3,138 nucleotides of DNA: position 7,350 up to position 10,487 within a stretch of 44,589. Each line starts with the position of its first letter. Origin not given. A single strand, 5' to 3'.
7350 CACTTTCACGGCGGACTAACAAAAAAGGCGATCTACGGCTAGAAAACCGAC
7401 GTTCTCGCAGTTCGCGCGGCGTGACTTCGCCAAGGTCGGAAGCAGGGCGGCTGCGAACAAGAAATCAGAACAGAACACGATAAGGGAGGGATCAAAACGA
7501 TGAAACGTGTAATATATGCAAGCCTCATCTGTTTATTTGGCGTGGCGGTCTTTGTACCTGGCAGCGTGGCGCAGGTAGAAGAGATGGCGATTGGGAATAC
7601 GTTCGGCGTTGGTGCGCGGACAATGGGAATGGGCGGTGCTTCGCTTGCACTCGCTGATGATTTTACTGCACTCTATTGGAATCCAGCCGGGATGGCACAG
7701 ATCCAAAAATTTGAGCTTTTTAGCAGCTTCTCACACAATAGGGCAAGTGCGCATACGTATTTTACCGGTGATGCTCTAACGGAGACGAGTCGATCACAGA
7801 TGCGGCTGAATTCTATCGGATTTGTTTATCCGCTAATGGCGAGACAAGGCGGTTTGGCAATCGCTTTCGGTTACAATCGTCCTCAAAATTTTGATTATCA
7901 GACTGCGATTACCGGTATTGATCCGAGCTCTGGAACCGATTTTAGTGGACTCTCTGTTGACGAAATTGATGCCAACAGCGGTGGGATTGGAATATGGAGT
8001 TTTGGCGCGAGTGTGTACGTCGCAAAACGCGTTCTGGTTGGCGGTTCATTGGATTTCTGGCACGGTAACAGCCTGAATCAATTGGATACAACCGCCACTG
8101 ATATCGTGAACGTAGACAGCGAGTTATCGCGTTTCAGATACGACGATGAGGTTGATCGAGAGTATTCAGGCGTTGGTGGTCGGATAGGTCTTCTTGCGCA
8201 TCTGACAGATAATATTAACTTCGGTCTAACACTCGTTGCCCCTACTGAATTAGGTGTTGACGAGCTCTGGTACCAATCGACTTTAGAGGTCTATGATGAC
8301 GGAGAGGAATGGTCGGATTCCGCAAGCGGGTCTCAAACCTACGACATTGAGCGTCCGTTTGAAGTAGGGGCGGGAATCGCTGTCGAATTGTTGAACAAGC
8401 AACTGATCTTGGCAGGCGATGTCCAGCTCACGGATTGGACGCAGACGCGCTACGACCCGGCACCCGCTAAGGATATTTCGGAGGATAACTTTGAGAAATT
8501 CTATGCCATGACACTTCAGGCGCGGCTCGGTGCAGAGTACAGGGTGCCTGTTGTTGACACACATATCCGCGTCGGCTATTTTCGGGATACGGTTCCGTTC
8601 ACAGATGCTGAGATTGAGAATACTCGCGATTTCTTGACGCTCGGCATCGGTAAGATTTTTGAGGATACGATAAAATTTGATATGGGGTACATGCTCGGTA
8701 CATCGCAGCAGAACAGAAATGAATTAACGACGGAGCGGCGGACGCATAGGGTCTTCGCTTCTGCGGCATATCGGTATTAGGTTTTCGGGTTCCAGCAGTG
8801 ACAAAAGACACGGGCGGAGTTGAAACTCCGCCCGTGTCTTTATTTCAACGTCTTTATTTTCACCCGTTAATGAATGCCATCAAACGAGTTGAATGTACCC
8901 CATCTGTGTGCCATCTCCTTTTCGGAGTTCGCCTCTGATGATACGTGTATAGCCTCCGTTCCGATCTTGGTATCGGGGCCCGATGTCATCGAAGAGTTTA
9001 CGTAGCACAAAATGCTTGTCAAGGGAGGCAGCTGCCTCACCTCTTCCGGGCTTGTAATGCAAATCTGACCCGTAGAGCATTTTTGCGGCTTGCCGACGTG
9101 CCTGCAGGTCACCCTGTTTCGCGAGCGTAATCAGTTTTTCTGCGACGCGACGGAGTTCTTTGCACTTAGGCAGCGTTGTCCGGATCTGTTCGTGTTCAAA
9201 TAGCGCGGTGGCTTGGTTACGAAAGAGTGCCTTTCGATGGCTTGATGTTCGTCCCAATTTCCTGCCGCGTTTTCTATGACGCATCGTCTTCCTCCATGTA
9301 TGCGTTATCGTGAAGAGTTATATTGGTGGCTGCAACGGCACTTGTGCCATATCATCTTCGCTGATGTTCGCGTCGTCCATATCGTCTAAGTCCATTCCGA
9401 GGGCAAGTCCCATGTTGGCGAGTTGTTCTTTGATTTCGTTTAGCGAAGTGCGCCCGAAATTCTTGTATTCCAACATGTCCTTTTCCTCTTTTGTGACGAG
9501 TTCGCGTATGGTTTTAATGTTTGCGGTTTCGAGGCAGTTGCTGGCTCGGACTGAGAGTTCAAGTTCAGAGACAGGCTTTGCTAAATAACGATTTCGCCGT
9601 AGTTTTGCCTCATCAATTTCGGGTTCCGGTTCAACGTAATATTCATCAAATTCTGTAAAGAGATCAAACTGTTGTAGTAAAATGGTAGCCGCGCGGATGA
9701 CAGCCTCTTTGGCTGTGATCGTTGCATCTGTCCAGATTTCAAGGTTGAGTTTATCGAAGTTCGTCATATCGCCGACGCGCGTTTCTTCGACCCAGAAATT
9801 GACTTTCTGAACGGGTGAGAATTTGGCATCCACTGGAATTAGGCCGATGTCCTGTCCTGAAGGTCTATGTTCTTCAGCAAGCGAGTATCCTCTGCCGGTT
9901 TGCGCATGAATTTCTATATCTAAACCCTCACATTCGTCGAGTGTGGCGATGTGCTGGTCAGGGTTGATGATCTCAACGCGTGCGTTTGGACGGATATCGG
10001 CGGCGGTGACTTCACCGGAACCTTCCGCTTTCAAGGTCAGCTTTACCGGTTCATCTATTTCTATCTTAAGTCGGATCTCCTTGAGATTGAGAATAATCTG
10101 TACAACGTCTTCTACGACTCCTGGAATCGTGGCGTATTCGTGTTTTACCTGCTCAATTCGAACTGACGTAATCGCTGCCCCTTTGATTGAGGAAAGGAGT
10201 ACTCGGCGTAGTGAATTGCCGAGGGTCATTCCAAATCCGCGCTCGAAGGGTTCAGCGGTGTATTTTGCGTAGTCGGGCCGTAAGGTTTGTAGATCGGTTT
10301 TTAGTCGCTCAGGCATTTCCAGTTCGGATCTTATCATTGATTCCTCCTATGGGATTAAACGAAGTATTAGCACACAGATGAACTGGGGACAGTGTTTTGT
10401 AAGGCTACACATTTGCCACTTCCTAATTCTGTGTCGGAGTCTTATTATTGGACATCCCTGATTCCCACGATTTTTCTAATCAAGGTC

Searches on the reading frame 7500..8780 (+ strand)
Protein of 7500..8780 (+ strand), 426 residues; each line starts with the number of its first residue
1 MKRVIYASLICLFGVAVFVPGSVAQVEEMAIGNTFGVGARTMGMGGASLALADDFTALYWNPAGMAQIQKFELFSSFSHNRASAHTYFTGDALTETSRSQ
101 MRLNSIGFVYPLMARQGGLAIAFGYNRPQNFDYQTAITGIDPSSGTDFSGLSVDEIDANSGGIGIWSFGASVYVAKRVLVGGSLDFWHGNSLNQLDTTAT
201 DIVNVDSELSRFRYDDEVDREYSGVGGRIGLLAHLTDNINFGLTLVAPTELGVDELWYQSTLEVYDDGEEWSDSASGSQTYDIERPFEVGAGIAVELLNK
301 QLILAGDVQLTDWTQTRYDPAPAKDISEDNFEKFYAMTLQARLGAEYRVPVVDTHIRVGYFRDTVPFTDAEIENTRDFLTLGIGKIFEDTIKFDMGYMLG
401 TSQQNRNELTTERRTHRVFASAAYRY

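Call 56: search_protein_families(library=pfam, max_evalue=0.00001, proteins=[window:7500-8780:+])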
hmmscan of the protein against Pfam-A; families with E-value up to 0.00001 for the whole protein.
window:7500-8780:+ (426 aa): 1 family
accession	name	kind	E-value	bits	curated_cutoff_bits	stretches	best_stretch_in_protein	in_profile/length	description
PF03349.22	Toluene_X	-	2.9e-06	26.4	29.7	0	41-406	24-388/421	Outer membrane protein transport protein (OMPP1/FadL/TodX)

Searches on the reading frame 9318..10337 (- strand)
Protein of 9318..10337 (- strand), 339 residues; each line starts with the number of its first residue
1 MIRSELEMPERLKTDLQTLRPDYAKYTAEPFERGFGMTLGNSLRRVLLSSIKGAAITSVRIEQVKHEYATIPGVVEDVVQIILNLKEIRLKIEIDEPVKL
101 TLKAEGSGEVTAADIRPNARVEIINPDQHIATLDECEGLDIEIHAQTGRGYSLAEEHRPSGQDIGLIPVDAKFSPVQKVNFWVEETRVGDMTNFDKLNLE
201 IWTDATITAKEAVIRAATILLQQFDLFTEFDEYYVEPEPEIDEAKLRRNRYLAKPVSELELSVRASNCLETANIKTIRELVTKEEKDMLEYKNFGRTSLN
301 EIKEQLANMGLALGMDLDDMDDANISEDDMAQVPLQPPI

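Call 56: search_protein_families(library=pfam, max_evalue=0.00001, proteins=[window:9318-10337:-])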
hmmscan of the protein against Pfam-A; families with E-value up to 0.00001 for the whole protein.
window:9318-10337:- (339 aa): 3 families
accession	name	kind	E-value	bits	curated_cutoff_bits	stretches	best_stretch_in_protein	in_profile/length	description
PF01000.31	RNA_pol_A_bac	-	8.7e-35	120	33.9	1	59-174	1-119/119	RNA polymerase Rpb3/RpoA insert domain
PF03118.21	RNA_pol_A_CTD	-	5.2e-24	84.2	23.8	1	247-307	6-66/67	Bacterial RNA polymerase, alpha chain C terminal domain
PF01193.29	RNA_pol_L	-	6.2e-23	80.8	24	1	29-224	1-74/74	RNA polymerase Rpb3/Rpb11 dimerisation domain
